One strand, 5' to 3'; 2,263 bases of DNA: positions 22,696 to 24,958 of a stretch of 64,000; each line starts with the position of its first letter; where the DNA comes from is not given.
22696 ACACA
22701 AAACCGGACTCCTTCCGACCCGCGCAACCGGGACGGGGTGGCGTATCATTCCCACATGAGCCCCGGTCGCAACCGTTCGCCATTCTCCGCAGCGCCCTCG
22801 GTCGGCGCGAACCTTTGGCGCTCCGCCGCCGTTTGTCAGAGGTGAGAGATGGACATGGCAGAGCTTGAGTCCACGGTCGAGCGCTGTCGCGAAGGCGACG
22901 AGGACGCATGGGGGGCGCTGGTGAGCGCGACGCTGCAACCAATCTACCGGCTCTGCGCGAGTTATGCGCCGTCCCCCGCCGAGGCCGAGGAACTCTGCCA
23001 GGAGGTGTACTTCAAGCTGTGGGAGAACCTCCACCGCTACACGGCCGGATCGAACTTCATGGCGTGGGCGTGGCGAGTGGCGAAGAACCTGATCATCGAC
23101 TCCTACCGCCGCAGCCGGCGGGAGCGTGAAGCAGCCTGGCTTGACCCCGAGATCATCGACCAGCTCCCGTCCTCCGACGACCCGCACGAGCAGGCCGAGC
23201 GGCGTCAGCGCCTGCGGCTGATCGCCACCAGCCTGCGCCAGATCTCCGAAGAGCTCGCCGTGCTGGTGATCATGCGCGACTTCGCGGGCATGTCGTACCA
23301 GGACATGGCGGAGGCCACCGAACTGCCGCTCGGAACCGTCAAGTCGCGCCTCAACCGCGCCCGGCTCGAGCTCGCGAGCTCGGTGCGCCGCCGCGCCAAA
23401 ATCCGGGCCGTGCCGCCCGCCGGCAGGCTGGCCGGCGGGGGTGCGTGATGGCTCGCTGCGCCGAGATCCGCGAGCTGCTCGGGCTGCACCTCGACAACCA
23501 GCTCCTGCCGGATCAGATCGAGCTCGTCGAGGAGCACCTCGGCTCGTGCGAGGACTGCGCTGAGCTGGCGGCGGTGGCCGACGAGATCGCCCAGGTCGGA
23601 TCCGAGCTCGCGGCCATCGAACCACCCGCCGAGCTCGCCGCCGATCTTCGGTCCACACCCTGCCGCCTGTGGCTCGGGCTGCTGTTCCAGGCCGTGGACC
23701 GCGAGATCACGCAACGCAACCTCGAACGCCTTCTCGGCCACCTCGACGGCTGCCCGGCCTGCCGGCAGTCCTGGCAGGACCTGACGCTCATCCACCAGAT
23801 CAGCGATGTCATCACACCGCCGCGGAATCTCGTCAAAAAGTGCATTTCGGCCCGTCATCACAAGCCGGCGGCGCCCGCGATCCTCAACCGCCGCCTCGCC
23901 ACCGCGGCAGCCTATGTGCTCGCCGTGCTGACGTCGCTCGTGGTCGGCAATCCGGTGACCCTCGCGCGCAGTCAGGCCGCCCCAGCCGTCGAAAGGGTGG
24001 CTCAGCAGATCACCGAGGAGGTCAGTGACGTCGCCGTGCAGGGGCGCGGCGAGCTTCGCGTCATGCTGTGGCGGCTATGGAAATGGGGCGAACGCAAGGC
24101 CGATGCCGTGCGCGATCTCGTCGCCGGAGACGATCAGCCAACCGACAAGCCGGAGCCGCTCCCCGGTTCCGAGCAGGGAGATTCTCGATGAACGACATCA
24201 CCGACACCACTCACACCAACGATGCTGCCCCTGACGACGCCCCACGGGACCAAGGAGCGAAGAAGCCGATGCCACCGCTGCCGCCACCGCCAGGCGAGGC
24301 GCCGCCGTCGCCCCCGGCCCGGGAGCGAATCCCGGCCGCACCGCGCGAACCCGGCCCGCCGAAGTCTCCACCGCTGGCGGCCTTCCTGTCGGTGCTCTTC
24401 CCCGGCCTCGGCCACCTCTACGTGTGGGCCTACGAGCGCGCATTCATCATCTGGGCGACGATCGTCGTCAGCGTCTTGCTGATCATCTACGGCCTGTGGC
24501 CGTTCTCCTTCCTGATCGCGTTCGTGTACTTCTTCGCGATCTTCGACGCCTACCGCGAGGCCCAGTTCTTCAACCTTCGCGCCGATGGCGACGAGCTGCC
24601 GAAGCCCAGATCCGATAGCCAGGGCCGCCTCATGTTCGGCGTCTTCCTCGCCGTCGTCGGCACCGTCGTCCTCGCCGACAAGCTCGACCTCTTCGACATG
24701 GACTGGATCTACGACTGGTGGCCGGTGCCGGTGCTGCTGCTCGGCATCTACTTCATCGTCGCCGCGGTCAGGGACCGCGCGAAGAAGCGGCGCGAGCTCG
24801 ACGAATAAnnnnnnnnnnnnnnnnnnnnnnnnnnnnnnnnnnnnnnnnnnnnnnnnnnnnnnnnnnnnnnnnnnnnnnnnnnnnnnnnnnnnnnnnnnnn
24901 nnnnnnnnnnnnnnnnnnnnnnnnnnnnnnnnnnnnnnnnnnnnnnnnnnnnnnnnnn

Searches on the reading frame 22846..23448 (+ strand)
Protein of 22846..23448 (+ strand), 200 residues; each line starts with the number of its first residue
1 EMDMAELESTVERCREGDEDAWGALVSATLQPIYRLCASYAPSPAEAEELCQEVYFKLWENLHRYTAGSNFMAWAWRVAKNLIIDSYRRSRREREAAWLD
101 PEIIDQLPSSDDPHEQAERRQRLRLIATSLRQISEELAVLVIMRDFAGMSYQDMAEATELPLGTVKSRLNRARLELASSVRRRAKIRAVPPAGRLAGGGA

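Call 18: search_protein_families(library=pfam, proteins=[window:22846-23448:+], max_evalue=0.001)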
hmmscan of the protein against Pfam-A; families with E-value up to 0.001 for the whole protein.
window:22846-23448:+ (200 aa): 5 families
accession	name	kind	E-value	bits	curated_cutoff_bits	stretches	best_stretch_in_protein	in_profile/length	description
PF04542.20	Sigma70_r2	-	4.7e-18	65.2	24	1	25-92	1-70/71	Sigma-70 region 2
PF08281.18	Sigma70_r4_2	-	1.8e-11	44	25.7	1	124-176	2-54/54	Sigma-70, region 4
PF07638.17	Sigma70_ECF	-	4.9e-07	30.3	21.1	1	6-178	3-181/185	ECF sigma factor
PF04545.22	Sigma70_r4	-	0.00014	21.7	24.1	1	136-176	8-48/50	Sigma-70, region 4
PF13412.12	HTH_24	-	0.00061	19.7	21.9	0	137-171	6-40/48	Winged helix-turn-helix DNA-binding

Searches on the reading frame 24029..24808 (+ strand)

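Call 18: search_protein_families(library=pfam, proteins=[window:24029-24808:+], max_evalue=0.001)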
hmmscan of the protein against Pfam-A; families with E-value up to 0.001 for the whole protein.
window:24029-24808:+ (259 aa): 3 families
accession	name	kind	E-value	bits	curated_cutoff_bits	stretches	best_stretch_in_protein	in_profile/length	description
PF18917.5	LiaI-LiaF-like_TM1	-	6.4e-07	29.8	27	1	202-243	2-42/42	LiaI-LiaF-like transmembrane region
PF22570.1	LiaF-TM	-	1.3e-05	26.4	27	1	203-245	2-44/98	LiaF transmembrane domain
PF18935.5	DUF5683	-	0.00011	22.7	26.7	0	112-153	3-44/151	Family of unknown function (DUF5683)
